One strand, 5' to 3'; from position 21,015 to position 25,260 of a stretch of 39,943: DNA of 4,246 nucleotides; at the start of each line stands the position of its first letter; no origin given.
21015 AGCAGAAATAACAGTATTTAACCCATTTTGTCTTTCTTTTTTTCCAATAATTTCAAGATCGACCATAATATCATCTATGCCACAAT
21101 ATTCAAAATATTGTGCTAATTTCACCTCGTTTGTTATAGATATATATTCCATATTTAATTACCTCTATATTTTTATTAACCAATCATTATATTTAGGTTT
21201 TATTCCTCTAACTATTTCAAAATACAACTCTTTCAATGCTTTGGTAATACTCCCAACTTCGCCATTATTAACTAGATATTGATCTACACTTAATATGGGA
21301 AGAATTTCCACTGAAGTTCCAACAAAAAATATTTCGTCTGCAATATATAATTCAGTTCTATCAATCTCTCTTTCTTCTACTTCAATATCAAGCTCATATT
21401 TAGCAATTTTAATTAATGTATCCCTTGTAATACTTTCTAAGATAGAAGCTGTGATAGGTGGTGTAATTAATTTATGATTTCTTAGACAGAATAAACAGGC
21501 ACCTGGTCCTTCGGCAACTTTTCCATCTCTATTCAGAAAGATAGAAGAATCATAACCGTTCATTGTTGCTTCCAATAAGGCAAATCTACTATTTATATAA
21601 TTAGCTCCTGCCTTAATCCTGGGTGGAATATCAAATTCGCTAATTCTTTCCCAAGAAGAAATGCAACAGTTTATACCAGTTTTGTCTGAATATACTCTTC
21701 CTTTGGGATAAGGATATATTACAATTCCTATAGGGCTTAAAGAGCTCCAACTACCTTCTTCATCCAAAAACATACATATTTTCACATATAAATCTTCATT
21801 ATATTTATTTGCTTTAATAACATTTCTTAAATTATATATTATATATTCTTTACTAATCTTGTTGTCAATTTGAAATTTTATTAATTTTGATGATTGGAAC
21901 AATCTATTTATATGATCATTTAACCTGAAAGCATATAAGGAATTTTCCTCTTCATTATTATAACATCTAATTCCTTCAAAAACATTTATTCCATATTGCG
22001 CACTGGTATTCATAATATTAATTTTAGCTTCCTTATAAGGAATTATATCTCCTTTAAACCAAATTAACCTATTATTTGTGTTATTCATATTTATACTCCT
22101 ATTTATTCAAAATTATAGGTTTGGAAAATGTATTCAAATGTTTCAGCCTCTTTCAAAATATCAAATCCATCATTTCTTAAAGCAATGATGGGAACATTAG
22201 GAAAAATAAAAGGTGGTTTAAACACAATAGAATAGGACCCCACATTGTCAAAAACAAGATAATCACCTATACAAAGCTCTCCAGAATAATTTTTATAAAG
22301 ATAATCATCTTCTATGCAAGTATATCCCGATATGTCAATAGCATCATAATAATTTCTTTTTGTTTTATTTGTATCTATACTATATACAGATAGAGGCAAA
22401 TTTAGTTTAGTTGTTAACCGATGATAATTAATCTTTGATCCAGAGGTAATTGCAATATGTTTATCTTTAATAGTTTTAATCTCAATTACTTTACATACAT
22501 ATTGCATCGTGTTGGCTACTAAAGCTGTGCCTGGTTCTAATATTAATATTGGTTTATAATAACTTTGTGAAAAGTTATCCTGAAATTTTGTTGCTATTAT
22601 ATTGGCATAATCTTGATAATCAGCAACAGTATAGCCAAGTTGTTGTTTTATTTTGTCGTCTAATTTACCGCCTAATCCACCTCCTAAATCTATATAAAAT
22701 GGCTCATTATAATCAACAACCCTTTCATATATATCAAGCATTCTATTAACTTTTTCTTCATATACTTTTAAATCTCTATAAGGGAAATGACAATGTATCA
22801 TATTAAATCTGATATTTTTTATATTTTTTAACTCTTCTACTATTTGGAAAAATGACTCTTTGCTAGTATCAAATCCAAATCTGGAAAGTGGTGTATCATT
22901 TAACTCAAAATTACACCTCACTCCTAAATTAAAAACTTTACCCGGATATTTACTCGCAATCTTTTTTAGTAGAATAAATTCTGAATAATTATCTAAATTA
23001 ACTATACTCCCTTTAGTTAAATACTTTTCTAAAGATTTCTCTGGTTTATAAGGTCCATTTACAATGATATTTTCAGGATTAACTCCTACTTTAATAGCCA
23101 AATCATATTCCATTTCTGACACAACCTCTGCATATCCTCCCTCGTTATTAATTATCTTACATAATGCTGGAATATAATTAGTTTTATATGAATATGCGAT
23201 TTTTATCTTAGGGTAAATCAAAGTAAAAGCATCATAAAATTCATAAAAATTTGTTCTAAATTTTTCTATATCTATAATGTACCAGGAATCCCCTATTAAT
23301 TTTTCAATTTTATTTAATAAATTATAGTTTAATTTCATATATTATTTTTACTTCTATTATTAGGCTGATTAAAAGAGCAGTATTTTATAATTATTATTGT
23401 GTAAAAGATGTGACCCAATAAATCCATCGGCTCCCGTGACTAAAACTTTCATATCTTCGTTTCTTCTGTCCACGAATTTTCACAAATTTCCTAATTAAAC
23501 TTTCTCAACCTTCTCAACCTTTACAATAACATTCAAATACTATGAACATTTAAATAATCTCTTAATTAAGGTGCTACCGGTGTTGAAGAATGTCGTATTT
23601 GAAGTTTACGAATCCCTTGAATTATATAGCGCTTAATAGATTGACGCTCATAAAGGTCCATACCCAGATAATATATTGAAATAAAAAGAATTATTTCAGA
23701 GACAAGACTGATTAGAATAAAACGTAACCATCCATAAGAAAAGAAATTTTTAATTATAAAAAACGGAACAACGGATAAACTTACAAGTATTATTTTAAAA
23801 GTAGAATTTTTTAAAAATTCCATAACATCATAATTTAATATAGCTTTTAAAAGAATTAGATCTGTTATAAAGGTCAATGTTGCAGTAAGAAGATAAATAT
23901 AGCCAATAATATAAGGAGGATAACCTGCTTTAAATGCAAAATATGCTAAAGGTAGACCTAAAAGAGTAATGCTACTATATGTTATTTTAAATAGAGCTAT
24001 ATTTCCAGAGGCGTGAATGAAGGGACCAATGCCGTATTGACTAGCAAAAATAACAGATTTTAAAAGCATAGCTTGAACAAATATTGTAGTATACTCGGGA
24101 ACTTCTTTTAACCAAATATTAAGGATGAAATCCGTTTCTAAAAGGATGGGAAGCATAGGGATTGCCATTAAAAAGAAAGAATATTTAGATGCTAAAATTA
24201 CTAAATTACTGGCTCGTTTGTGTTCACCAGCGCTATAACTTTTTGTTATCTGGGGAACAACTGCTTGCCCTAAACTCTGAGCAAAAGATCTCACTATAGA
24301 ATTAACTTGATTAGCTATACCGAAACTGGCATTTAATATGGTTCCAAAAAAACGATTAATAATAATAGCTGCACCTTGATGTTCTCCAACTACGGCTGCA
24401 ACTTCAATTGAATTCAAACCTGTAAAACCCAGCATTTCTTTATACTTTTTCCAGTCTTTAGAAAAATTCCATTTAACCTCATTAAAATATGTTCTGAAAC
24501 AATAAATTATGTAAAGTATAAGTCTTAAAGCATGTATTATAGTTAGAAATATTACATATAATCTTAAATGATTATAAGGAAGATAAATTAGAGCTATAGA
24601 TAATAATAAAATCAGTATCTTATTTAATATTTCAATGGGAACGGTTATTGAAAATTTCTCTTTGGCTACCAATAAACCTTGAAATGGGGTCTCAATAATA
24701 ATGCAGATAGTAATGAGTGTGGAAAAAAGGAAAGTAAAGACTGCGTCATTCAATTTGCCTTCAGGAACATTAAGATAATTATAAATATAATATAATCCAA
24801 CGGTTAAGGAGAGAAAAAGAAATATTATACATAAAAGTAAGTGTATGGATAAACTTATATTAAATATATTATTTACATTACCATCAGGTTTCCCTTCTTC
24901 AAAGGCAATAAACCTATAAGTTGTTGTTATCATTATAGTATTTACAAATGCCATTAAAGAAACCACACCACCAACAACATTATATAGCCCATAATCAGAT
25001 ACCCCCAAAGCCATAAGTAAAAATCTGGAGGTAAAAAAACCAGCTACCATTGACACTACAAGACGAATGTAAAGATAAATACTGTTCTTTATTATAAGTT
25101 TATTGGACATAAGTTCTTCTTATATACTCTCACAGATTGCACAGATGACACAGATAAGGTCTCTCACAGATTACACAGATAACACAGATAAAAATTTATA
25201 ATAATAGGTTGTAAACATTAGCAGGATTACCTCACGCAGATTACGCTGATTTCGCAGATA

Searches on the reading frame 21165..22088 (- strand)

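Call 11: search_protein_families(library=ncbifam, proteins=[window:21165-22088:-])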
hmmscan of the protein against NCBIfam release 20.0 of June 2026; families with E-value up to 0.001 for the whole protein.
window:21165-22088:- (307 aa): 20 families
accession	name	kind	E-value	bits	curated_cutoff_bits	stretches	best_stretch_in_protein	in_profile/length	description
NF005146.0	PRK06606.1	equivalog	3.7e-90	302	279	1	4-306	4-305/307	branched-chain amino acid transaminase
TIGR01122.1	ilvE_I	equivalog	9.5e-85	284.4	245.55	1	10-306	1-297/298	branched-chain-amino-acid transaminase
NF006185.0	PRK08320.1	subfamily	3e-52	177.6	363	1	7-294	3-284/292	branched-chain amino acid aminotransferase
NF005726.0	PRK07544.1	equivalog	1.2e-43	149.3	396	1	6-295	10-290/295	branched-chain amino acid aminotransferase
NF009126.0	PRK12479.1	equivalog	1e-37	130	518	1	5-294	2-285/299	branched-chain-amino-acid transaminase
NF009897.0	PRK13357.1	equivalog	2.2e-33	115.5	307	1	10-307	44-357/358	branched-chain amino acid aminotransferase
NF005209.0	PRK06680.1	subfamily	9.7e-32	110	320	1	6-294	2-282/286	D-amino-acid transaminase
NF005800.0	PRK07650.1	equivalog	9.8e-30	103.8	308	1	8-293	2-276/290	aminodeoxychorismate lyase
TIGR01121.1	D_amino_aminoT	equivalog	8e-29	100.7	277.45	2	184-289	167-271/276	D-amino-acid transaminase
TIGR01123.1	ilvE_II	equivalog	1.9e-28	99.4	250.05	1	10-307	1-313/313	branched-chain-amino-acid transaminase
NF009896.0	PRK13356.1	equivalog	7.9e-28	97.4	262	1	2-294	3-284/287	branched-chain amino acid aminotransferase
NF009066.0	PRK12400.1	equivalog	6.1e-24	84.9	538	1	19-289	19-278/290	D-amino-acid transaminase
NF005888.0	PRK07849.1-3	equivalog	2.5e-17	62.8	273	1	170-274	171-275/298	aminodeoxychorismate lyase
TIGR03461.1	pabC_Proteo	equivalog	3.3e-14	52.7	176.85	1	19-277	6-254/262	aminodeoxychorismate lyase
NF004761.0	PRK06092.1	equivalog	9e-13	48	260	1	177-277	157-256/268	aminodeoxychorismate lyase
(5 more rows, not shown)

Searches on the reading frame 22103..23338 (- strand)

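Call 11: search_protein_families(library=ncbifam, proteins=[window:22103-23338:-])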
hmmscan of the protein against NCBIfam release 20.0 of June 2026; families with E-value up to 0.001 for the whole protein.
window:22103-23338:- (411 aa): 8 families
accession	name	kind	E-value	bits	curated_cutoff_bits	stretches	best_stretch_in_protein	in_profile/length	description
NF041039.1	FslC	exception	2e-42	145.5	500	1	2-399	13-416/418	rhizoferrin biosystnesis N-citrylornithine decarboxylase FslC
TIGR01048.1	lysA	equivalog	3.3e-35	121.4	297.9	1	13-406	21-414/417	diaminopimelate decarboxylase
TIGR03099.1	dCO2ase_PEP1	hypoth_equivalog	1.9e-21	76.6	478.45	1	8-372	15-381/398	pyridoxal-dependent decarboxylase, exosortase A system-associated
NF003763.0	PRK05354.1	equivalog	9.2e-11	41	369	1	32-334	92-400/636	biosynthetic arginine decarboxylase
NF052544.1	OrLyDeCDokD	equivalog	2.4e-10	39.6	700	1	8-373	33-422/461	ornithine/lysine decarboxylase DokD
TIGR01047.1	nspC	equivalog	9.2e-07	27.6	409.05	1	249-396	214-369/380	carboxynorspermidine decarboxylase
TIGR01273.1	speA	equivalog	9.5e-07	27.6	624.1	1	151-294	212-358/624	arginine decarboxylase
NF006515.0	PRK08961.1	equivalog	4.8e-05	21.5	802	1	46-296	528-770/861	bifunctional aspartate kinase/diaminopimelate decarboxylase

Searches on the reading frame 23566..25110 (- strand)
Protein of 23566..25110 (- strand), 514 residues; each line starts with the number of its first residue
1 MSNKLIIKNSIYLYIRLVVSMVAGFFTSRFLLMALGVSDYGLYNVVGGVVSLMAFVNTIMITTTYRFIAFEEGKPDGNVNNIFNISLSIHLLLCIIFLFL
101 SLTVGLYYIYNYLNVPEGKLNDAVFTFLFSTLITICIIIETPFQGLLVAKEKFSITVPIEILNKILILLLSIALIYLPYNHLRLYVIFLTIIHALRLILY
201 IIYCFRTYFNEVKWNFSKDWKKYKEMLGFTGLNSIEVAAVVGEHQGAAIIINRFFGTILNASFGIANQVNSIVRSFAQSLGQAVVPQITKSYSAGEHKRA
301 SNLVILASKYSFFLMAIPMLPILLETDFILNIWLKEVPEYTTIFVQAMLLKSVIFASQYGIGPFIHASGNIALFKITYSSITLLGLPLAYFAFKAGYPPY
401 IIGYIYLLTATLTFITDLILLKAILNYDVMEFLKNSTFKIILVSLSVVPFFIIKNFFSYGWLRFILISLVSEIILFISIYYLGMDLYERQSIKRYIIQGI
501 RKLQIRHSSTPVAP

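Call 11: search_protein_families(library=ncbifam, proteins=[window:23566-25110:-])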
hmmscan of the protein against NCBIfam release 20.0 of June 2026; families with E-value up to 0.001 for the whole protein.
window:23566-25110:- (514 aa): 1 family
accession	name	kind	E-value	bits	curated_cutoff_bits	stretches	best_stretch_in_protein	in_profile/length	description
NF041503.1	WZX_like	subfamily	2.1e-09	36.9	300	1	86-336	93-341/429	O-unit flippase-like protein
